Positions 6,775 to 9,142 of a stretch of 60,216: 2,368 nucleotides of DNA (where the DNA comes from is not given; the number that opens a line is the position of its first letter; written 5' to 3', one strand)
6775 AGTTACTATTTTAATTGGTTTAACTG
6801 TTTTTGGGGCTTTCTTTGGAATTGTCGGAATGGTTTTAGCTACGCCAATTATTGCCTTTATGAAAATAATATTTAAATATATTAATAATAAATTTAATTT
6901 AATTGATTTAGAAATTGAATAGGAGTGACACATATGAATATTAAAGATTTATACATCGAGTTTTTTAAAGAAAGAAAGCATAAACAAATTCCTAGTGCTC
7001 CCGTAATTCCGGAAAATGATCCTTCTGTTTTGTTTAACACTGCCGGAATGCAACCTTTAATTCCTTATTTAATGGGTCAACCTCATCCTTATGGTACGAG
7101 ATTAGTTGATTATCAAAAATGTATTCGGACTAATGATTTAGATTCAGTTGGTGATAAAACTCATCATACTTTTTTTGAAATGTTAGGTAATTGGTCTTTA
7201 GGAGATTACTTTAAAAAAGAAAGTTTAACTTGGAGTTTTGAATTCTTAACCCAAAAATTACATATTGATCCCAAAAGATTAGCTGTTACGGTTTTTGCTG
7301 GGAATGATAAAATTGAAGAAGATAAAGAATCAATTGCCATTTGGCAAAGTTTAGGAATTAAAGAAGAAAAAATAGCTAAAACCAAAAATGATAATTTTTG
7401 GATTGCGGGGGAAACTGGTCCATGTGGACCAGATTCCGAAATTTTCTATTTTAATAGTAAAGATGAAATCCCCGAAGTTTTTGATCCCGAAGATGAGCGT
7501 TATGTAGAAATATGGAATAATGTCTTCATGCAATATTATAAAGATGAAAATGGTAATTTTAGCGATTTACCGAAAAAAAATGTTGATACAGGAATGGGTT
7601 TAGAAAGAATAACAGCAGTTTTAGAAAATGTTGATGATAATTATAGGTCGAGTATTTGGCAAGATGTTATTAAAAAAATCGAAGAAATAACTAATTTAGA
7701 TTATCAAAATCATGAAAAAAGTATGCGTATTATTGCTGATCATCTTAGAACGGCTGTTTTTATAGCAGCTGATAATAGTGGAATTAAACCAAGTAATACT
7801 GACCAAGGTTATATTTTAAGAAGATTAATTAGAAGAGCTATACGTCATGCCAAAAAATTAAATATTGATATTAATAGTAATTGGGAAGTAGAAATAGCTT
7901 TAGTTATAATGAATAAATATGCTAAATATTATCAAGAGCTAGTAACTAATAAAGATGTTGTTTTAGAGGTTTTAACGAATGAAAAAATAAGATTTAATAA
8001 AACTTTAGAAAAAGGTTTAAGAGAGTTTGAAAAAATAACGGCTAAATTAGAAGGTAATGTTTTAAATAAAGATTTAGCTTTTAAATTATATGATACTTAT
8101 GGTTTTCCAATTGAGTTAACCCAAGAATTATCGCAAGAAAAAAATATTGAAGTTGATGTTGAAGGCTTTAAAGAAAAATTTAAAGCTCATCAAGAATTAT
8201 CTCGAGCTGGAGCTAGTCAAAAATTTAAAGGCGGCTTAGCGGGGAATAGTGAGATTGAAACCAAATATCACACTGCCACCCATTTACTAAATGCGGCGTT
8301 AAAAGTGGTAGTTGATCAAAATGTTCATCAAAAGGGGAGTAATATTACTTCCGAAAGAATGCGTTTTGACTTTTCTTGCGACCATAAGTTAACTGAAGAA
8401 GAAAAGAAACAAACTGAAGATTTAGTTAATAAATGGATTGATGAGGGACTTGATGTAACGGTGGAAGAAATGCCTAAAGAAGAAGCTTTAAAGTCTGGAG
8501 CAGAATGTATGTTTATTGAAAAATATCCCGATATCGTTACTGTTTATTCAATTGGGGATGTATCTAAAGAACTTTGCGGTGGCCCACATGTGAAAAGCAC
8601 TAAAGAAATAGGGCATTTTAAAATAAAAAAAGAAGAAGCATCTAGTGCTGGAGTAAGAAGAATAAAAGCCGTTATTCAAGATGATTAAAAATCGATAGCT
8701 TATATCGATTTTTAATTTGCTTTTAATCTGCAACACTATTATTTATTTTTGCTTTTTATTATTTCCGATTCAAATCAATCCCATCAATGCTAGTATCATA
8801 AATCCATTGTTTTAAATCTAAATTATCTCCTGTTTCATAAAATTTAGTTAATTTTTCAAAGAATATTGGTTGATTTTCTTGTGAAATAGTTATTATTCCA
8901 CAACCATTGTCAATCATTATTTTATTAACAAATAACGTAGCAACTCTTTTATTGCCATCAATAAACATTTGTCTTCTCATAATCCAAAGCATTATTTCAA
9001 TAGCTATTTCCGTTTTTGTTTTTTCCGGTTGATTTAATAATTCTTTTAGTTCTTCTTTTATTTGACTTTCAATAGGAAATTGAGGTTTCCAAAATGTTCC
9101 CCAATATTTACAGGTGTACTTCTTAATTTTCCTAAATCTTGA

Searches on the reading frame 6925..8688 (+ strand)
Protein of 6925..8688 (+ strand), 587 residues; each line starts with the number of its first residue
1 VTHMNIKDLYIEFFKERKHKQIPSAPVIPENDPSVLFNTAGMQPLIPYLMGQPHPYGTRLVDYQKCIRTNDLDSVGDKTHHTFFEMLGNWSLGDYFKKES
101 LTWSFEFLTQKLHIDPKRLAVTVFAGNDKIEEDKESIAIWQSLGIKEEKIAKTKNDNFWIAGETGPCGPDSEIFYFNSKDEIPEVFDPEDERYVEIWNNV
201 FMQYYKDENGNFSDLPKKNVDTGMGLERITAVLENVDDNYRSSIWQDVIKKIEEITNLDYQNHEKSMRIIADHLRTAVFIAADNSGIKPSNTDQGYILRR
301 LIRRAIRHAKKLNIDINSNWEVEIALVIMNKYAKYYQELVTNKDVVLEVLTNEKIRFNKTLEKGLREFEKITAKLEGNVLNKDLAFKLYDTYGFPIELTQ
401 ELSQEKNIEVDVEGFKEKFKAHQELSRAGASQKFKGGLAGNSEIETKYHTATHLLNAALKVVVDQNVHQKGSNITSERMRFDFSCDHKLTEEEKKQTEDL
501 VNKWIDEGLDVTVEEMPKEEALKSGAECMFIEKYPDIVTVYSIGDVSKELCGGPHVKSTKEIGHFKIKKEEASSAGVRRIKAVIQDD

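Call 20: search_protein_families(library=pfam, proteins=[window:6925-8688:+], max_evalue=10)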
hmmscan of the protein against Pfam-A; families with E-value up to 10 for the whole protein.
window:6925-8688:+ (587 aa): 3 families
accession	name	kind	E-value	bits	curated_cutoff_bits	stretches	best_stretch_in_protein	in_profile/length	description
PF01411.24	tRNA-synt_2c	-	3.6e-140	468.6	30.3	1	6-434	2-436/552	tRNA synthetases class II (A)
PF07973.19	tRNA_SAD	-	1.9e-19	69.8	24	1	538-580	1-43/44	Threonyl and Alanyl tRNA synthetase second additional domain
PF21127.4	ATG1-like_MIT2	-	0.051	14.3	27.6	1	424-502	18-82/95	ATG1-like, MIT domain 2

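Call 22: find_homologous_proteins(query=window:6925-8688:+, max_evalue=1e-50)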
Query window:6925-8688:+ (587 aa): 8000 proteins with E <= 1e-50 among 8000 candidates; the best 120 are listed.
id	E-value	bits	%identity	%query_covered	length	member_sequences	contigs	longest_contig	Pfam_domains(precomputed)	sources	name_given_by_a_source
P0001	0.0e+0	1331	100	99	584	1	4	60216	PF01411.25,PF07973.20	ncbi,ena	-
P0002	0.0e+0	1321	99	99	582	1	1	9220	PF01411.25,PF07973.20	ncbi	-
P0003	0.0e+0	1138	85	99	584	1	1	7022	PF01411.25,PF07973.20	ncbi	-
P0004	0.0e+0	1118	82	99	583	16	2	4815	PF01411.25,PF07973.20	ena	-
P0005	0.0e+0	1117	82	99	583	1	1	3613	PF01411.25,PF07973.20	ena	-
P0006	0.0e+0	1117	82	99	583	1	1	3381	PF01411.25,PF07973.20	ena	-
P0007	0.0e+0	1115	82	99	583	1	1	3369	PF01411.25,PF07973.20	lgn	-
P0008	0.0e+0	1100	81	99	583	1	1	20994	PF01411.25,PF07973.20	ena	-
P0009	0.0e+0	1099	81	99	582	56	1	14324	PF01411.25,PF07973.20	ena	-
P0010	0.0e+0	1094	81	99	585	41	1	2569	PF01411.25,PF07973.20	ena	-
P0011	0.0e+0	1092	80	99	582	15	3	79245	PF01411.25,PF07973.20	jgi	-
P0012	0.0e+0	1092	81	99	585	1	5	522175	PF01411.25,PF07973.20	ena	-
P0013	0.0e+0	1092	80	99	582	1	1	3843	PF01411.25,PF07973.20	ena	-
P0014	0.0e+0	1090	81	99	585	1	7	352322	PF01411.25,PF07973.20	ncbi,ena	-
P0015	0.0e+0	1088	81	99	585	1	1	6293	PF01411.25,PF07973.20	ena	-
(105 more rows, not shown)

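Call 23: find_encoding_contigs(protein=P0003, flank=6000, max_places=2)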
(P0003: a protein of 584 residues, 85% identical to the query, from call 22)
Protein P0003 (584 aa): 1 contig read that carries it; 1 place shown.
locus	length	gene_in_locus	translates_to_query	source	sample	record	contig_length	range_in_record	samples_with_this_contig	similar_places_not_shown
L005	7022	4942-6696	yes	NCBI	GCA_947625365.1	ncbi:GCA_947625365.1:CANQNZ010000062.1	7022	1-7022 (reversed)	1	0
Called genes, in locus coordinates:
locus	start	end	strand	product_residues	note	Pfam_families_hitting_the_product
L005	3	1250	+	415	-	?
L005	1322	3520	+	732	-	PF23139:OB_YrrC, PF14490:HHH_RecD2, PF13086:AAA_11 (weak), PF13604:AAA_30, PF20720:nSTAND3 (weak), PF13245:AAA_19, PF18335:SH3_13, PF13538:UvrD_C_2, +3 more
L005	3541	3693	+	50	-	-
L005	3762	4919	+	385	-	PF01594:AI-2E_transport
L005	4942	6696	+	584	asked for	PF01411:tRNA-synt_2c, PF07973:tRNA_SAD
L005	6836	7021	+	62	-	?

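Call 24: find_encoding_contigs(protein=P0008, flank=6000, max_places=2)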
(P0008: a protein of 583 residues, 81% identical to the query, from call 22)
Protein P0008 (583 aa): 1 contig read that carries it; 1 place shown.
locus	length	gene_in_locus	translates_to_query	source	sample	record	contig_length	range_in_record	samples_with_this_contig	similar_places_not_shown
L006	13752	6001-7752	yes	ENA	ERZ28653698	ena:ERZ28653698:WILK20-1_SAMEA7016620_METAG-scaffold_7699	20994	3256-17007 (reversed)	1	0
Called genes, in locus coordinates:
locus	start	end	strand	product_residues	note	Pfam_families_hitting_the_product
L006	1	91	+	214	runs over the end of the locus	-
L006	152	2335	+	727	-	PF23139:OB_YrrC, PF14490:HHH_RecD2, PF01443:Viral_helicase1 (weak), PF13086:AAA_11 (weak), PF13245:AAA_19, PF13604:AAA_30, PF18335:SH3_13, PF13538:UvrD_C_2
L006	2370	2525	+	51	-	-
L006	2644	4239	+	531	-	-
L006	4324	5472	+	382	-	PF01594:AI-2E_transport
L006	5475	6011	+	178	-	PF04275:P-mevalo_kinase (weak)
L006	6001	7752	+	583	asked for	PF01411:tRNA-synt_2c, PF07973:tRNA_SAD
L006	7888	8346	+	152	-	-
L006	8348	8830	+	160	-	PF07963:N_methyl (weak)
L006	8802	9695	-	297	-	-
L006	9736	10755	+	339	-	PF13180:PDZ_2, PF05362:Lon_C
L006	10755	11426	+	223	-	-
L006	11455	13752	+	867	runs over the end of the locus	PF01624:MutS_I, PF05188:MutS_II, PF05192:MutS_III, PF05190:MutS_IV, PF00488:MutS_V, PF27441:MutS_C (weak)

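Call 25: find_encoding_contigs(protein=P0012, flank=6000, max_places=2)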
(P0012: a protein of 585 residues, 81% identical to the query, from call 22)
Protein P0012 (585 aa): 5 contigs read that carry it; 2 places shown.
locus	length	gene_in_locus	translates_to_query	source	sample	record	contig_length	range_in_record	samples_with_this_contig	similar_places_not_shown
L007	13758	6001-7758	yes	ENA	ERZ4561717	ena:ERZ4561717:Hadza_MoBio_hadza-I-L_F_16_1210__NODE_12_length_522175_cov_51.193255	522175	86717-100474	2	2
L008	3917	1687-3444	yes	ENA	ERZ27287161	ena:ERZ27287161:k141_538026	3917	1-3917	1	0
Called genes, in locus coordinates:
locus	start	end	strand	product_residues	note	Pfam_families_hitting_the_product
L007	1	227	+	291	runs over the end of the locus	PF13353:Fer4_12, PF04055:Radical_SAM (weak)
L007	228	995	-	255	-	PF14393:DUF4422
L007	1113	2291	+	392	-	-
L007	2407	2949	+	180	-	PF01765:RRF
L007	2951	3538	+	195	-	-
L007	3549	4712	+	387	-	PF01594:AI-2E_transport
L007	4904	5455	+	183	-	PF04275:P-mevalo_kinase (weak), PF21448:DNMK (weak)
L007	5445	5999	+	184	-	PF13238:AAA_18, PF13207:AAA_17 (weak)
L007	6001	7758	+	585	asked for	PF01411:tRNA-synt_2c, PF07973:tRNA_SAD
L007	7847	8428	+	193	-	PF03193:RsgA_GTPase (faint), PF01926:MMR_HSR1, PF02421:FeoB_N (weak)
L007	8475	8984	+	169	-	-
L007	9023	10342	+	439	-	PF00009:GTP_EFTU, PF00071:Ras (faint), PF01926:MMR_HSR1, PF02421:FeoB_N, PF00009:GTP_EFTU, PF01926:MMR_HSR1, PF02421:FeoB_N, PF14714:KH_dom-like, +6 more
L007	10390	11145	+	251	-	-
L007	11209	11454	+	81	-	PF14069:SpoVIF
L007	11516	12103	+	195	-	-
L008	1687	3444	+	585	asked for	PF01411:tRNA-synt_2c, PF07973:tRNA_SAD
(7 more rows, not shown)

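Call 26: find_encoding_contigs(protein=P0011, flank=6000, max_places=2)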
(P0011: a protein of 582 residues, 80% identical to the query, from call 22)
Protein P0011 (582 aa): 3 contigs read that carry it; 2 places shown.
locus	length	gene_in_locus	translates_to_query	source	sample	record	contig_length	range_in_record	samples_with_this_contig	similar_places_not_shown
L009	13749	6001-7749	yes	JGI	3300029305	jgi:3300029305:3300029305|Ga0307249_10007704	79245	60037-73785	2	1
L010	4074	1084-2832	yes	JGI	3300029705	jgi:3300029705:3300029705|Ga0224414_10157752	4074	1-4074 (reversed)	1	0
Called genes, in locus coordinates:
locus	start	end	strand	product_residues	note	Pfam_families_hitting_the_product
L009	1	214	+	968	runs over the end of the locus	PF02811:PHP, PF07733:DNA_pol3_alpha, PF17657:DNA_pol3_finger, PF14579:HHH_6, PF01336:tRNA_anti-codon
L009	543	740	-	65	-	-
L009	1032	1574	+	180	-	PF01765:RRF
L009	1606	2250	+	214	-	PF02698:DUF218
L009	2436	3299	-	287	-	PF04018:VCA0040-like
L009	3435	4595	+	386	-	PF01594:AI-2E_transport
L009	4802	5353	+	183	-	PF04275:P-mevalo_kinase (weak), PF21448:DNMK (weak)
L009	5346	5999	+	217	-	PF02224:Cytidylate_kin, PF13238:AAA_18, PF13207:AAA_17 (faint)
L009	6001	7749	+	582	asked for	PF01411:tRNA-synt_2c, PF07973:tRNA_SAD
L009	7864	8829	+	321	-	-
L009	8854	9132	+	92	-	PF06135:IreB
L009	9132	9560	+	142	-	PF03652:RuvX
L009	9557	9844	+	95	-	PF06949:DUF1292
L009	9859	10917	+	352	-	PF02618:YceG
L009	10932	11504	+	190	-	PF01596:Methyltransf_3, PF02527:GidB (weak), PF01135:PCMT (weak), PF02475:TRM5-TYW2_MTfase (weak), PF13578:Methyltransf_24 (weak)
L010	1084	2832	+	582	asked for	PF01411:tRNA-synt_2c, PF07973:tRNA_SAD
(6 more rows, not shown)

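Call 46: find_encoding_contigs(protein=P0002, flank=4000, max_places=5)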
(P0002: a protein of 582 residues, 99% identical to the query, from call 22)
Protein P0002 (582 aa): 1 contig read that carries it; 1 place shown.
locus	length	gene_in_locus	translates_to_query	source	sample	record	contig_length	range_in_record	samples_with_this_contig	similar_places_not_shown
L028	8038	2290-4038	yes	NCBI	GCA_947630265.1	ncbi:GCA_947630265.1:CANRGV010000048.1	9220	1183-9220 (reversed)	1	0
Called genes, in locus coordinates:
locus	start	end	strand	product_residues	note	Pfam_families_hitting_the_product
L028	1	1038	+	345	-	?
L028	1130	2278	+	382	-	PF01594:AI-2E_transport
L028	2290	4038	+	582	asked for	PF01411:tRNA-synt_2c, PF07973:tRNA_SAD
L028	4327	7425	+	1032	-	PF00133:tRNA-synt_1, PF09334:tRNA-synt_1g, PF08264:Anticodon_1, PF19302:DUF5915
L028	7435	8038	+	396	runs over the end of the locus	-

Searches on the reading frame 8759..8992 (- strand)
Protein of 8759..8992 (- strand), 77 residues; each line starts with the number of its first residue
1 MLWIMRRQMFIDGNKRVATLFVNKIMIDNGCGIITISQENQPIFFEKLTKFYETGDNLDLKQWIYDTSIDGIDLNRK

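Call 20: search_protein_families(library=pfam, proteins=[window:8759-8992:-], max_evalue=10)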
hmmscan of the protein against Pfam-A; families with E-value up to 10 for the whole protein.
window:8759-8992:- (77 aa): 2 families
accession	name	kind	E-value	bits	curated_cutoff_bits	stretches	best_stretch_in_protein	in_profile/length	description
PF02661.23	Fic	-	0.023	16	24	1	4-25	71-92/93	Fic/DOC family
PF04628.19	Sedlin_N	-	0.15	12.6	23.1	1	36-73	2-41/129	Sedlin, N-terminal conserved region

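Call 21: search_protein_families(library=ncbifam, proteins=[window:8759-8992:-], max_evalue=10)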
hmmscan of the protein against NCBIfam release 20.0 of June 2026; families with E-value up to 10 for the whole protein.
window:8759-8992:- (77 aa): 1 family
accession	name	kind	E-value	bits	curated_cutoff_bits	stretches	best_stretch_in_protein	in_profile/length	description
TIGR01550.1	DOC_P1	subfamily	0.0011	19.1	38.65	1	4-64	62-120/122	type II toxin-antitoxin system death-on-curing family toxin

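Call 42: find_encoding_contigs(protein=window:8759-8992:-, flank=2500, max_places=10)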
Protein window:8759-8992:- (77 aa): 5 contigs read that carry it; 3 places shown.
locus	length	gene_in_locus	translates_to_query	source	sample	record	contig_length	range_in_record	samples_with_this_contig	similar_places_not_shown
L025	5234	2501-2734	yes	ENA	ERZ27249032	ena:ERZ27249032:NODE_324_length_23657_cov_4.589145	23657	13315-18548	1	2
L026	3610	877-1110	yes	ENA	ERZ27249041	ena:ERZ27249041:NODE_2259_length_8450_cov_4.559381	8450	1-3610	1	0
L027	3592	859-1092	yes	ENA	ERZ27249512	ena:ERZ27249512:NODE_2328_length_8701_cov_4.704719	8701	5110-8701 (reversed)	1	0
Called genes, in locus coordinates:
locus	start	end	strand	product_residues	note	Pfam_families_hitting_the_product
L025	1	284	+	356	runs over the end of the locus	PF25198:Spore_GerAC_N, PF05504:Spore_GerAC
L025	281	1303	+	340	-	PF03845:Spore_permease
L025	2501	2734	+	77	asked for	-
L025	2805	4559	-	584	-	PF01411:tRNA-synt_2c, PF07973:tRNA_SAD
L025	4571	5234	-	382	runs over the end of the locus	PF01594:AI-2E_transport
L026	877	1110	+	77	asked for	-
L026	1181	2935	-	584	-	PF01411:tRNA-synt_2c, PF07973:tRNA_SAD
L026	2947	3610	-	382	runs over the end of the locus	PF01594:AI-2E_transport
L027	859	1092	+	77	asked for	-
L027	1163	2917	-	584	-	PF01411:tRNA-synt_2c, PF07973:tRNA_SAD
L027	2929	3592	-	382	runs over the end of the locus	PF01594:AI-2E_transport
